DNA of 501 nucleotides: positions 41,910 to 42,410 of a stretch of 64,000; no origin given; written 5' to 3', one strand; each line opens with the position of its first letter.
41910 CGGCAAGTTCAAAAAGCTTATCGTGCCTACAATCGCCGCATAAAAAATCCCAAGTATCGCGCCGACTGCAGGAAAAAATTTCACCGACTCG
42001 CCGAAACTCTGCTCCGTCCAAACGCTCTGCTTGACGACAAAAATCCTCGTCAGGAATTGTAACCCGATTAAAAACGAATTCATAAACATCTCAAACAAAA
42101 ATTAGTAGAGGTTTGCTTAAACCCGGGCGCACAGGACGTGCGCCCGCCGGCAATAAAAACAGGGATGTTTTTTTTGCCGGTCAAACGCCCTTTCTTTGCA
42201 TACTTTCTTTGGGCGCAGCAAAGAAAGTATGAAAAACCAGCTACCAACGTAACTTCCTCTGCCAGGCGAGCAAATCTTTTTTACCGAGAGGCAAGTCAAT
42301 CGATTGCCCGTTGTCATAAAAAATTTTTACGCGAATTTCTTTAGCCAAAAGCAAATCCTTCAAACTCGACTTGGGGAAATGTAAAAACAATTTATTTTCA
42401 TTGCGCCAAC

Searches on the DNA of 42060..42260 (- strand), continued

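Call 54: search_with_rna_model(model_id=R1, sources=[L001, L002, L003, L004, L005, L006, L007, L008, L009, L010, L011, L012, L013, L014, L015, L016, L017, L018, L019, L020, L021, L022, L023, L024, L025, L026, L027, L028, L029, L030, L031, L032, L033, L034, L035, L036, L037, L038, L039, L040, L041, L042, L043, L044, L045, L046, L047, L048, L049, L050, L051, L052, L053, L054, L055, L056, L057, L058, L059, L060, L061, L062, L063, L064, L065, L066, L067, L068, L069, L070, L071, L072, L073, L074, L075, L076, L077, L078, L079, L080, L081, L082, L083, L084, L085, L086, L087, L088, L089, L090, L091, L092, L093, L094, L095, L096, L097, L098, L099, L100], max_evalue=0.01)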
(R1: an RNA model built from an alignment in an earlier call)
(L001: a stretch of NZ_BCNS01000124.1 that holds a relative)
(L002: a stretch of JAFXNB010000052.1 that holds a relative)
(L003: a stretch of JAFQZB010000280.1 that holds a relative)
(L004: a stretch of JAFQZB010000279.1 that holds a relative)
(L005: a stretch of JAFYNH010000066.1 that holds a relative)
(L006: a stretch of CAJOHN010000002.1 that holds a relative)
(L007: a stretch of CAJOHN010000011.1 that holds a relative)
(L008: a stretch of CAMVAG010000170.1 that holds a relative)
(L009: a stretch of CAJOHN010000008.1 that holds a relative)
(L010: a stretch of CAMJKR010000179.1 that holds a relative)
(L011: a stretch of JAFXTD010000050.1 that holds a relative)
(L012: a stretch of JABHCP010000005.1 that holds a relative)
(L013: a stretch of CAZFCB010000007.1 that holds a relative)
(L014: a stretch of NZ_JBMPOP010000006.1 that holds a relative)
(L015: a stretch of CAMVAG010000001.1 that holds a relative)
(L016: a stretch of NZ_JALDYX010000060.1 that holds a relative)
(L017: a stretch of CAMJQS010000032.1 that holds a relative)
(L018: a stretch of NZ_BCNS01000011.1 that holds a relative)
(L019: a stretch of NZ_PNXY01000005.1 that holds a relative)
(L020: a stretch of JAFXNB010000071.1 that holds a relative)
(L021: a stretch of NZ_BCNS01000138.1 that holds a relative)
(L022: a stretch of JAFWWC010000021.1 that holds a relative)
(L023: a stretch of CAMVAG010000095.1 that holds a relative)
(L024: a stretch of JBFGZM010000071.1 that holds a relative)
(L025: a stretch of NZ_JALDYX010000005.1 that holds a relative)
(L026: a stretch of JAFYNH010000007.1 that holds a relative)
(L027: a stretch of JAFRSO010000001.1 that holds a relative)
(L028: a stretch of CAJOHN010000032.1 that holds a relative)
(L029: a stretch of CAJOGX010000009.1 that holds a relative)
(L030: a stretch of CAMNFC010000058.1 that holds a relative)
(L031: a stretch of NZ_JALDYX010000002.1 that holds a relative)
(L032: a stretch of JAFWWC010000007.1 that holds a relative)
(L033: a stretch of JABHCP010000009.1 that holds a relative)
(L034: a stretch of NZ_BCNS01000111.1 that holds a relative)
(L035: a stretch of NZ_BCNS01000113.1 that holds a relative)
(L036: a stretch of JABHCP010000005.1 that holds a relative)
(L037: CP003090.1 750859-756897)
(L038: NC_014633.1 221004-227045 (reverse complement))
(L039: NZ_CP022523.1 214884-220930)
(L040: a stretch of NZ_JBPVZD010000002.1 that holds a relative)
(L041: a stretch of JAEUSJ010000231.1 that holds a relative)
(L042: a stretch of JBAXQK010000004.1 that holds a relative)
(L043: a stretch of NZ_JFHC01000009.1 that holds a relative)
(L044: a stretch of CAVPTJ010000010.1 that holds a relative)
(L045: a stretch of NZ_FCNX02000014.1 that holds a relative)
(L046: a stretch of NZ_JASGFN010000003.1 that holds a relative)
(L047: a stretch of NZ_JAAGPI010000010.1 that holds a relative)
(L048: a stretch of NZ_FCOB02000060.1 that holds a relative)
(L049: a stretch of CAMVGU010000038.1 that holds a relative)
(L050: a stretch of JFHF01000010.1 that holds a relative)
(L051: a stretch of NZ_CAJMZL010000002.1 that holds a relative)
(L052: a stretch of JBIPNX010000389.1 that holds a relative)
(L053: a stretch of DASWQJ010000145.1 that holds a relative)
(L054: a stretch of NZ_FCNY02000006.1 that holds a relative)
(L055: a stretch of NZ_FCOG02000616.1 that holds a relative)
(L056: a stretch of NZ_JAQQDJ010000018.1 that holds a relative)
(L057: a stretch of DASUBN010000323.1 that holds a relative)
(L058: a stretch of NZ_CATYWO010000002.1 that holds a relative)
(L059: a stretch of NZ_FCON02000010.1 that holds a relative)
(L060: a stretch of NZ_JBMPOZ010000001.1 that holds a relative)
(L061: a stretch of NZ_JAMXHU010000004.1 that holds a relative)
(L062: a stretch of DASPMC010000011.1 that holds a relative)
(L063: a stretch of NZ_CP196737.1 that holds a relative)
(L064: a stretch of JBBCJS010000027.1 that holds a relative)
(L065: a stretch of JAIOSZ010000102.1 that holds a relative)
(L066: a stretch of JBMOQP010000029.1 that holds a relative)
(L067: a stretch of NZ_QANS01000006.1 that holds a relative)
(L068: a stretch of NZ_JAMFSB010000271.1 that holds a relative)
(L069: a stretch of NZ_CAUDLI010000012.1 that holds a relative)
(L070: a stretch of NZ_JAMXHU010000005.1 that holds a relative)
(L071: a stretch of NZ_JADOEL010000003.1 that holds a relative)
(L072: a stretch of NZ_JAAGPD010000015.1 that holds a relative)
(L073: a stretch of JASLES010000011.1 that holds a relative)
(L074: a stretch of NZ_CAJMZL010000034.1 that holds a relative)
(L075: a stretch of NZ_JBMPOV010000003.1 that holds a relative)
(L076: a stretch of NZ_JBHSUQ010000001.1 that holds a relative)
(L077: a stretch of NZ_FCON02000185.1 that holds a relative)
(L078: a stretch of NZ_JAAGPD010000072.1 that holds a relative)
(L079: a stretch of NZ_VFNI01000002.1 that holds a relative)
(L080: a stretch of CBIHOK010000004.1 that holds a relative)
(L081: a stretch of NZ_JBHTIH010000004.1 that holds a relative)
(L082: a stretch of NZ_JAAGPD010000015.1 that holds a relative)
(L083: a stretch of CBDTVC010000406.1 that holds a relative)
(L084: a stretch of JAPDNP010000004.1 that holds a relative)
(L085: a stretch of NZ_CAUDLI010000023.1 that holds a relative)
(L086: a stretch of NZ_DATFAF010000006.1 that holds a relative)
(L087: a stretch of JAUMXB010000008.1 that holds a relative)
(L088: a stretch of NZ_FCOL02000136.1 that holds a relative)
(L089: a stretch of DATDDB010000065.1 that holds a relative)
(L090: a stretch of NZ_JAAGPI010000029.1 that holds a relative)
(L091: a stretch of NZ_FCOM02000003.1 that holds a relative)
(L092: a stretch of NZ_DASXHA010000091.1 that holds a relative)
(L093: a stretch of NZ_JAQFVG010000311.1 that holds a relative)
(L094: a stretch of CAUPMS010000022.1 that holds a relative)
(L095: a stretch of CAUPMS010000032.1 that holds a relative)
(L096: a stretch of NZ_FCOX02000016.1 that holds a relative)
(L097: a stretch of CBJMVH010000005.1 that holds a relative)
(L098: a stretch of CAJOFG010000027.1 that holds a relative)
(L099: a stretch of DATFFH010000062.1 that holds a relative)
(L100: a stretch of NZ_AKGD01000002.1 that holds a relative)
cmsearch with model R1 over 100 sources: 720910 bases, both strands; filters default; matches with E-value up to 0.01: 254.
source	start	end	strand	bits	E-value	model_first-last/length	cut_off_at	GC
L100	730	778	+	74.1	4.8e-14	1-49/49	no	0.45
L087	3348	3396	+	73.8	5.7e-14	1-49/49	no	0.45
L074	868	916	+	72.9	9e-14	1-49/49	no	0.43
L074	1348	1396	-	72.9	9e-14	1-49/49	no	0.43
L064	1006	1054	-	72.8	9.3e-14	1-49/49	no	0.41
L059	1624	1672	+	72.7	9.7e-14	1-49/49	no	0.41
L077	4560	4608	+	72.7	9.7e-14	1-49/49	no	0.41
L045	1252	1300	+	72.2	1.3e-13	1-49/49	no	0.41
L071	7297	7345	+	72.2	1.3e-13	1-49/49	no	0.47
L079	4869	4917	+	72.2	1.3e-13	1-49/49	no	0.47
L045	1728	1776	-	72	1.4e-13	1-49/49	no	0.39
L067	2640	2688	-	71.9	1.5e-13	1-49/49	no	0.39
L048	323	371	-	71.7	1.7e-13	1-49/49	no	0.41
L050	3833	3881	+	71.7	1.7e-13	1-49/49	no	0.43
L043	6165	6213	+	71.6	1.8e-13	1-49/49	no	0.39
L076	2405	2453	+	71.4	2e-13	1-49/49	no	0.43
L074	6864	6912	+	71.3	2e-13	1-49/49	no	0.41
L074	7345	7393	-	71.3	2e-13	1-49/49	no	0.41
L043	6675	6723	-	70.9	2.5e-13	1-49/49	no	0.39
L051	325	373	-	70.8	2.7e-13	1-49/49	no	0.45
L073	4490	4538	-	70.7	2.8e-13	1-49/49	no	0.49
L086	6882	6930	+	70.7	2.8e-13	1-49/49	no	0.45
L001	2404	2452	-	70.4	3.4e-13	1-49/49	no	0.45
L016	2520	2568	-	70.4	3.4e-13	1-49/49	no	0.45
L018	6361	6409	-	70.4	3.4e-13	1-49/49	no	0.45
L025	5098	5146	-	70.4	3.4e-13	1-49/49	no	0.45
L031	624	672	-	70.4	3.4e-13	1-49/49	no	0.45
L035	3082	3130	+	70.4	3.4e-13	1-49/49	no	0.45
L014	1515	1563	+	70.3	3.5e-13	1-49/49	no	0.45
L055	43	91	+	70.2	3.6e-13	1-49/49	no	0.43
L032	7779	7827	+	70.1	3.8e-13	1-49/49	no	0.47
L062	7949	7997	+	70.1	3.8e-13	1-49/49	no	0.47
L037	2999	3047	+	70.1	3.9e-13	1-49/49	no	0.43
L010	3477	3525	+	70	4e-13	1-49/49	no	0.43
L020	5187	5235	+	70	4e-13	1-49/49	no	0.43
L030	3180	3228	+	70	4e-13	1-49/49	no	0.43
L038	2999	3047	+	69.8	4.5e-13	1-49/49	no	0.43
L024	3759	3807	+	69.8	4.5e-13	1-49/49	no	0.43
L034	552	600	-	69.8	4.5e-13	1-49/49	no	0.43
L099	2215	2263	+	69.6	4.9e-13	1-49/49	no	0.41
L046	2458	2506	+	69.6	4.9e-13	1-49/49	no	0.41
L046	2865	2913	-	69.6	4.9e-13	1-49/49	no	0.41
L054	7234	7282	+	69.6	5e-13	1-49/49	no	0.43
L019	4238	4286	-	69.2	6.2e-13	1-49/49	no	0.47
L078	5349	5397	-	68.7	7.8e-13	1-49/49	no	0.47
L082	2614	2662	+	68.7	7.8e-13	1-49/49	no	0.47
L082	3102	3150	-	68.7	7.8e-13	1-49/49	no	0.47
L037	3453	3501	-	68.6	8.4e-13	1-49/49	no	0.41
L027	689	737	-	68.4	9.5e-13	1-49/49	no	0.45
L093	3115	3163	+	68.2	1e-12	1-49/49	no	0.39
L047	5675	5723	+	68.2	1.1e-12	1-49/49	no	0.45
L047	6164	6212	-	68.2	1.1e-12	1-49/49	no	0.45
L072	1130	1178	-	68.2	1.1e-12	1-49/49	no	0.45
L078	4862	4910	+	68.2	1.1e-12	1-49/49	no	0.45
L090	3121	3169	+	68.2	1.1e-12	1-49/49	no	0.45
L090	5879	5927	-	68.2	1.1e-12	1-49/49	no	0.45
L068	247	295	+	68.2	1.1e-12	1-49/49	no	0.45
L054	7652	7700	-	67.9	1.2e-12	1-49/49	no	0.41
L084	6791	6839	+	67.9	1.2e-12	1-49/49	no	0.45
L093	3739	3787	-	67.7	1.4e-12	1-49/49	no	0.39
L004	7579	7627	+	67.6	1.4e-12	1-49/49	no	0.41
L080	5222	5270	+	67.5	1.5e-12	1-49/49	no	0.47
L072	642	690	+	67.3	1.7e-12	1-49/49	no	0.47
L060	7752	7800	-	67.2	1.7e-12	1-49/49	no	0.41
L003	3957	4005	-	66.9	2e-12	1-49/49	no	0.43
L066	598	646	+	66.9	2e-12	1-49/49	no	0.49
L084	7380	7428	-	66.9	2e-12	1-49/49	no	0.47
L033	3011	3059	+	66.8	2.1e-12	1-49/49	no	0.35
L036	7112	7160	+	66.8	2.1e-12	1-49/49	no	0.35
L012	5344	5392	+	66.7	2.2e-12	1-49/49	no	0.37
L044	394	442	+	65.8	3.6e-12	1-49/49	no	0.43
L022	5589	5637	+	65.8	3.6e-12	1-49/49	no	0.43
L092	332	380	-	65.8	3.7e-12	1-49/49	no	0.51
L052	724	772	+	65.6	4e-12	1-49/49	no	0.39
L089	216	264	-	63.8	1e-11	1-49/49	no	0.41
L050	4282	4329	-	63.4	1.3e-11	1-49/49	no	0.4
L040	6634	6682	-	63.2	1.4e-11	1-49/49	no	0.47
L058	650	698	+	63.2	1.4e-11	1-49/49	no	0.47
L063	2617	2665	-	63.2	1.4e-11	1-49/49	no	0.47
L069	6291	6339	+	63.2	1.4e-11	1-49/49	no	0.47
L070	5374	5422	-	63.2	1.4e-11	1-49/49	no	0.47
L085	541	589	-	63.2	1.4e-11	1-49/49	no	0.47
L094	3073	3121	-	63.2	1.4e-11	1-49/49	no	0.47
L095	4898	4946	-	63.2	1.4e-11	1-49/49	no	0.47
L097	2429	2477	-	63.2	1.4e-11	1-49/49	no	0.47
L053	5277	5324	+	62.7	1.9e-11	1-49/49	no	0.4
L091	358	405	-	62.4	2.2e-11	1-49/49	no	0.4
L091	7691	7738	+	62.4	2.2e-11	1-49/49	no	0.4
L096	2130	2177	+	62.4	2.2e-11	1-49/49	no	0.4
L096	2606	2653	-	62.4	2.2e-11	1-49/49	no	0.4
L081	6172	6221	+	62.1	2.5e-11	1-49/49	no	0.46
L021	255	304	-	61.9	2.8e-11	1-49/49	no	0.46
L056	1515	1564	+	60.9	4.7e-11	1-49/49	no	0.44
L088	6392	6433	+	60.5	5.6e-11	1-42/49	3'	0.4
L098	264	312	+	60.1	7e-11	1-49/49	no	0.41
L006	508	557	-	59.9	7.9e-11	1-49/49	no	0.4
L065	267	316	+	59.5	9.5e-11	1-49/49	no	0.46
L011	5202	5251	-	59.4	1e-10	1-49/49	no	0.4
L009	6112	6161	-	59.3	1.1e-10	1-49/49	no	0.38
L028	2040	2089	+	59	1.2e-10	1-49/49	no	0.44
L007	1634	1683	-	58.9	1.3e-10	1-49/49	no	0.46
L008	1036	1085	+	58.8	1.4e-10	1-49/49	no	0.38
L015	1665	1714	+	58.7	1.5e-10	1-49/49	no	0.4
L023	5836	5885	-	58.7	1.5e-10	1-49/49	no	0.4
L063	5104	5152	-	58.1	2e-10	1-49/49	no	0.39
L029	7709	7757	-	57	3.4e-10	1-49/49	no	0.43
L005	603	652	-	56.5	4.6e-10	1-49/49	no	0.42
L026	2947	2996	+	56.2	5.3e-10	1-49/49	no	0.44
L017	2111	2160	-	56.1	5.7e-10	1-49/49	no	0.46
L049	3962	4010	-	55.8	6.5e-10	1-49/49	no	0.43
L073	3864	3914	+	55.8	6.5e-10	1-49/49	no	0.43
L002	3109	3158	-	54.7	1.2e-09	1-49/49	no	0.46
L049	2112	2160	-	54.4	1.4e-09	1-49/49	no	0.41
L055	496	538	-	52.7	3.3e-09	7-49/49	5'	0.4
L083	914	962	+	51.8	5.3e-09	1-49/49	no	0.43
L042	7523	7573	+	50.9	8.6e-09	1-49/49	no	0.45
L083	2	50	+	49.8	1.5e-08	1-49/49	no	0.39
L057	728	775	-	49.5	1.7e-08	1-49/49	no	0.5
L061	589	640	+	49.2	2e-08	1-49/49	no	0.4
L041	714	765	-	49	2.3e-08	1-49/49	no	0.37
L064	352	403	+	48.3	3.4e-08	1-49/49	no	0.4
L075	987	1038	+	48.2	3.4e-08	1-49/49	no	0.4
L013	6797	6848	-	48.2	3.4e-08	1-49/49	no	0.4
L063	2202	2253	+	46.5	8.5e-08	1-49/49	no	0.48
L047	5665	5706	-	45.9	1.1e-07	1-49/49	no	0.55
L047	6181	6222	+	45.9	1.1e-07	1-49/49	no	0.55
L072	1147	1188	+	45.9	1.1e-07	1-49/49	no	0.55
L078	4852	4893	-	45.9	1.1e-07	1-49/49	no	0.55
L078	5366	5407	+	45.9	1.1e-07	1-49/49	no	0.55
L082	2604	2645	-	45.9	1.1e-07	1-49/49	no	0.55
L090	3111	3152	-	45.9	1.1e-07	1-49/49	no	0.55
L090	5896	5937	+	45.9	1.1e-07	1-49/49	no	0.55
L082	3119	3160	+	45.9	1.1e-07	1-49/49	no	0.55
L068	237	278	-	43.2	4.6e-07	1-49/49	no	0.52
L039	3001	3052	+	43.2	4.7e-07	1-49/49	no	0.38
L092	349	390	+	43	5.3e-07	1-49/49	no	0.6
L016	1215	1266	+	42.9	5.3e-07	1-49/49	no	0.42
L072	632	673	-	42.9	5.5e-07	1-49/49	no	0.57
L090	3611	3662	-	42.8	5.8e-07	1-49/49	no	0.46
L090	5387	5438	+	42.8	5.8e-07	1-49/49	no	0.46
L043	6158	6196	-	42.3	7.4e-07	1-49/49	no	0.46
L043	6692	6733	+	41.5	1.2e-06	1-49/49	no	0.5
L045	1245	1283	-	39.8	2.8e-06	1-49/49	no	0.49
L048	340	378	+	39.8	2.8e-06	1-49/49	no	0.49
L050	4298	4336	+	39.8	2.8e-06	1-49/49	no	0.49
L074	861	899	-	39.8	2.8e-06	1-49/49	no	0.49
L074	1365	1403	+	39.8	2.8e-06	1-49/49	no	0.49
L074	6857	6895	-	39.8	2.8e-06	1-49/49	no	0.49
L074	7362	7400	+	39.8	2.8e-06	1-49/49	no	0.49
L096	2123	2161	-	39.8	2.8e-06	1-49/49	no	0.49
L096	2622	2660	+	39.8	2.8e-06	1-49/49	no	0.49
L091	7684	7722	-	39.8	2.8e-06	1-49/49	no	0.49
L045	1745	1783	+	39.8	2.8e-06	1-49/49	no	0.49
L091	374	412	+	39.8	2.8e-06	1-49/49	no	0.49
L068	677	727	-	39.6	3e-06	1-49/49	no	0.55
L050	3823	3864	-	39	4.2e-06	1-49/49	no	0.55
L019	4255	4297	+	38.9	4.4e-06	1-49/49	no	0.56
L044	383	425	-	38.2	6.3e-06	1-49/49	no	0.56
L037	2989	3030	-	38.1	6.6e-06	1-49/49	no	0.55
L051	342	383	+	38.1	6.6e-06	1-49/49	no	0.55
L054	7224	7265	-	38.1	6.6e-06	1-49/49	no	0.55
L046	2448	2489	-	38.1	6.6e-06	1-49/49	no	0.55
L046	2882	2923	+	38.1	6.6e-06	1-49/49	no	0.55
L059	1614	1655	-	38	7.1e-06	1-49/49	no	0.52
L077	4550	4591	-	38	7.1e-06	1-49/49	no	0.52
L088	6382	6423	-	38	7.1e-06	1-49/49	no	0.52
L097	1967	2018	+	37.1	1.2e-05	1-49/49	no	0.46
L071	7685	7733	-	36.4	1.6e-05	1-49/49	no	0.45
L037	3470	3511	+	36.1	1.9e-05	1-49/49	no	0.55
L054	7669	7710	+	36.1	1.9e-05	1-49/49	no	0.55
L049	2129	2172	+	36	2e-05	1-49/49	no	0.41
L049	3979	4022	+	35.9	2.1e-05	1-49/49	no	0.43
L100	721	761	-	35.9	2.1e-05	1-49/49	no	0.49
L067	2657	2695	+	35.5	2.5e-05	1-49/49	no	0.46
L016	2537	2575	+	35.5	2.5e-05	1-49/49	no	0.44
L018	6378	6416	+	35.5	2.5e-05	1-49/49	no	0.44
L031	641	679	+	35.5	2.5e-05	1-49/49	no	0.44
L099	2206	2246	-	35.3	2.8e-05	1-49/49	no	0.51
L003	3974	4019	+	35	3.3e-05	1-49/49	no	0.39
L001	2421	2459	+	35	3.4e-05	1-49/49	no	0.41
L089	233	271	+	34.7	3.9e-05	1-49/49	no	0.41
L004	7564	7610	-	34.6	4.1e-05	1-49/49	no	0.4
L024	3752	3790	-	34.5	4.3e-05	1-49/49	no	0.44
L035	3075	3113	-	34.5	4.3e-05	1-49/49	no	0.44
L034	569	607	+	34.5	4.3e-05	1-49/49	no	0.44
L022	5574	5620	-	34.2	5.1e-05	1-49/49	no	0.4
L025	5115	5161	+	33.9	6e-05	1-49/49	no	0.51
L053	5268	5308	-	33.7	6.5e-05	1-49/49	no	0.49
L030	3161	3211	-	33.6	6.9e-05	1-49/49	no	0.37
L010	3458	3508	-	33.5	7.2e-05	1-49/49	no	0.35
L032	7763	7810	-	33.3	8.1e-05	1-49/49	no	0.35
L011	5219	5265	+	33.1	9e-05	1-49/49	no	0.43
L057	292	336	+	33.1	9.2e-05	1-49/49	no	0.49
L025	4316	4366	-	33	9.7e-05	1-49/49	no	0.55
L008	3149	3202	-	32.9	0.0001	1-49/49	no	0.37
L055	34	74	-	32.6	0.00012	1-49/49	no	0.51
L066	393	440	-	32.4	0.00013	1-49/49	no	0.46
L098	254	295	-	32.1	0.00015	1-49/49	no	0.31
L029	7726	7766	+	31.5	0.00021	1-49/49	no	0.44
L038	2990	3030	-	31.5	0.00021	1-49/49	no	0.37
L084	7397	7435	+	31.4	0.00022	1-49/49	no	0.49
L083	1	33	-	31.4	0.00022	1-33/49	3'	0.39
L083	902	945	-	31.2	0.00024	1-49/49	no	0.36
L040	6651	6690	+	31.2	0.00025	1-49/49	no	0.45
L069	6283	6322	-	31.2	0.00025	1-49/49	no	0.45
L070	5391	5430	+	31.2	0.00025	1-49/49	no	0.45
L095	4915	4954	+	31.2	0.00025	1-49/49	no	0.45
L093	3107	3146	-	31.1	0.00025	1-49/49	no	0.52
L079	4858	4900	-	31.1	0.00026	1-49/49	no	0.53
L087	3337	3379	-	31.1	0.00026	1-49/49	no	0.53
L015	1650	1697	-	31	0.00026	1-49/49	no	0.4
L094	3090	3129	+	31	0.00027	1-49/49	no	0.47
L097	2446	2485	+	31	0.00027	1-49/49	no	0.47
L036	7103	7143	-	31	0.00027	1-49/49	no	0.41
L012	5335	5375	-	31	0.00027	1-49/49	no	0.41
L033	3002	3042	-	31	0.00027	1-49/49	no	0.41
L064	1023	1061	+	31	0.00027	1-49/49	no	0.44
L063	5121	5160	+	30.7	0.00031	1-49/49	no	0.47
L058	642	681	-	30.7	0.00031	1-49/49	no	0.47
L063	2634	2673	+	30.7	0.00031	1-49/49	no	0.47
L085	558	597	+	30.7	0.00031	1-49/49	no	0.47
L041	732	768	+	30.4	0.00037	1-49/49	no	0.38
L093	3756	3796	+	29.9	0.00047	1-49/49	no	0.54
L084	6785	6822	-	29.9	0.00048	1-49/49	no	0.45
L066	591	629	-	29.8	0.00049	1-49/49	no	0.51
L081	6157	6204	-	29.4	0.00062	1-49/49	no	0.48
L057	744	785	+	29.1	0.00073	1-49/49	no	0.57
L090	3629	3672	+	29.1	0.00073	1-49/49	no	0.57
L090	5377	5420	-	29.1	0.00073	1-49/49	no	0.57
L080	5212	5253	-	28.8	0.00087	1-49/49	no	0.52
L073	4507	4546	+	28.6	0.00093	1-49/49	no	0.5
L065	259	299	-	28.5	0.00096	1-49/49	no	0.51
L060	7769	7806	+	28.3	0.0011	1-49/49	no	0.39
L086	6874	6913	-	28.3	0.0011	1-49/49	no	0.52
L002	3126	3172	+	28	0.0013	1-49/49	no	0.36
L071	7286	7328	-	28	0.0013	1-49/49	no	0.47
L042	7515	7556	-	27.8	0.0014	1-49/49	no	0.5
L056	1508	1547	-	27.8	0.0014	1-49/49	no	0.52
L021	272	312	+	27.8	0.0014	1-49/49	no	0.44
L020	5173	5218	-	27.3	0.0019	1-49/49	no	0.35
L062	7941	7980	-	26.7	0.0025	1-49/49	no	0.5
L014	1507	1546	-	26.4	0.003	1-49/49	no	0.45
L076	2397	2436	-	26.2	0.0033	1-49/49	no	0.43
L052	719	755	-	26.2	0.0034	1-49/49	no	0.46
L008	1021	1068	-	25.8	0.004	1-49/49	no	0.35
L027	706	754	+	25.5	0.0048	1-49/49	no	0.37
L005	620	664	+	25.4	0.0049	1-49/49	no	0.36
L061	582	622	-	25.2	0.0055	1-49/49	no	0.46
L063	2195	2235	-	25.2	0.0055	1-49/49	no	0.46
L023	5853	5900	+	25.2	0.0055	1-49/49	no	0.31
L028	2023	2072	-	24.3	0.0089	1-49/49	no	0.32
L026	2932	2979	-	24.2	0.0091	1-49/49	no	0.4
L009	6129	6184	+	24.1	0.0097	1-49/49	no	0.3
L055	513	538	+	24.1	0.0099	1-26/49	3'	0.42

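Call 61: search_rna_families(source=window, start=42060, end=42260, threshold=evalue, max_evalue=10, show_alignments=3)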
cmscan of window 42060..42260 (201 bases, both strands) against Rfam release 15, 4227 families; matches with E-value up to 10: 17.
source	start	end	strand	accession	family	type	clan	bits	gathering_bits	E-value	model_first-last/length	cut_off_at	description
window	42189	42241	-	RF00103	mir-1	Gene; miRNA;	-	23.7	45.6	0.0065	1-79/79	no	mir-1 microRNA precursor family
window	42189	42241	+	RF00103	mir-1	Gene; miRNA;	-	23.2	45.6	0.0088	1-79/79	no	mir-1 microRNA precursor family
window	42198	42232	+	RF04239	mir-4679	Gene; miRNA;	-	17.2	88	0.82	1-75/75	no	mir-4679 microRNA precursor family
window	42198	42232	-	RF04239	mir-4679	Gene; miRNA;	-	17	88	0.91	1-75/75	no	mir-4679 microRNA precursor family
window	42193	42235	-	RF04163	mir-8364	Gene; miRNA;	-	16.5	67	1.5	1-61/61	no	mir-8364 microRNA precursor family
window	42193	42237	-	RF03578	mir-3910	Gene; miRNA;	-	16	95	1.3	1-82/82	no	mir-3910 microRNA precursor family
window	42074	42155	-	RF00020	U5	Gene; snRNA; splicing;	-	16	40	5.6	1-117/117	no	U5 spliceosomal RNA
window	42149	42237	+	RF01797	fstAT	Gene; antitoxin;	-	15.5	72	2.5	1-94/94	no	Fst antitoxin sRNA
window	42195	42235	+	RF04163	mir-8364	Gene; miRNA;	-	15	67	3.8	8-52/61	no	mir-8364 microRNA precursor family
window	42196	42234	-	RF03816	MIR6297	Gene; miRNA;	-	14.9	114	3.5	1-107/107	no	MIR6297 microRNA precursor family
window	42195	42235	+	RF03578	mir-3910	Gene; miRNA;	-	14.8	95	2.6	1-82/82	no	mir-3910 microRNA precursor family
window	42119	42175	-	RF02420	Bp1_162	Gene; sRNA;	-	14.7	50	4.8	1-100/100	no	Burkholderia sRNA Bp1_Cand612_SIPHT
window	42185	42250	-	RF03452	mir-3121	Gene; miRNA;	-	14.6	108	2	1-77/77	no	mir-3121 microRNA precursor family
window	42101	42194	-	RF03140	S4-Clostridia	Cis-reg; leader;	CL00119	14.1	37.5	1.5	1-55/55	no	S4-Clostridia ribosomal protein leader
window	42170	42250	-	RF00950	mir-927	Gene; miRNA;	-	13.6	60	9.6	1-86/86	no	mir-927 microRNA precursor family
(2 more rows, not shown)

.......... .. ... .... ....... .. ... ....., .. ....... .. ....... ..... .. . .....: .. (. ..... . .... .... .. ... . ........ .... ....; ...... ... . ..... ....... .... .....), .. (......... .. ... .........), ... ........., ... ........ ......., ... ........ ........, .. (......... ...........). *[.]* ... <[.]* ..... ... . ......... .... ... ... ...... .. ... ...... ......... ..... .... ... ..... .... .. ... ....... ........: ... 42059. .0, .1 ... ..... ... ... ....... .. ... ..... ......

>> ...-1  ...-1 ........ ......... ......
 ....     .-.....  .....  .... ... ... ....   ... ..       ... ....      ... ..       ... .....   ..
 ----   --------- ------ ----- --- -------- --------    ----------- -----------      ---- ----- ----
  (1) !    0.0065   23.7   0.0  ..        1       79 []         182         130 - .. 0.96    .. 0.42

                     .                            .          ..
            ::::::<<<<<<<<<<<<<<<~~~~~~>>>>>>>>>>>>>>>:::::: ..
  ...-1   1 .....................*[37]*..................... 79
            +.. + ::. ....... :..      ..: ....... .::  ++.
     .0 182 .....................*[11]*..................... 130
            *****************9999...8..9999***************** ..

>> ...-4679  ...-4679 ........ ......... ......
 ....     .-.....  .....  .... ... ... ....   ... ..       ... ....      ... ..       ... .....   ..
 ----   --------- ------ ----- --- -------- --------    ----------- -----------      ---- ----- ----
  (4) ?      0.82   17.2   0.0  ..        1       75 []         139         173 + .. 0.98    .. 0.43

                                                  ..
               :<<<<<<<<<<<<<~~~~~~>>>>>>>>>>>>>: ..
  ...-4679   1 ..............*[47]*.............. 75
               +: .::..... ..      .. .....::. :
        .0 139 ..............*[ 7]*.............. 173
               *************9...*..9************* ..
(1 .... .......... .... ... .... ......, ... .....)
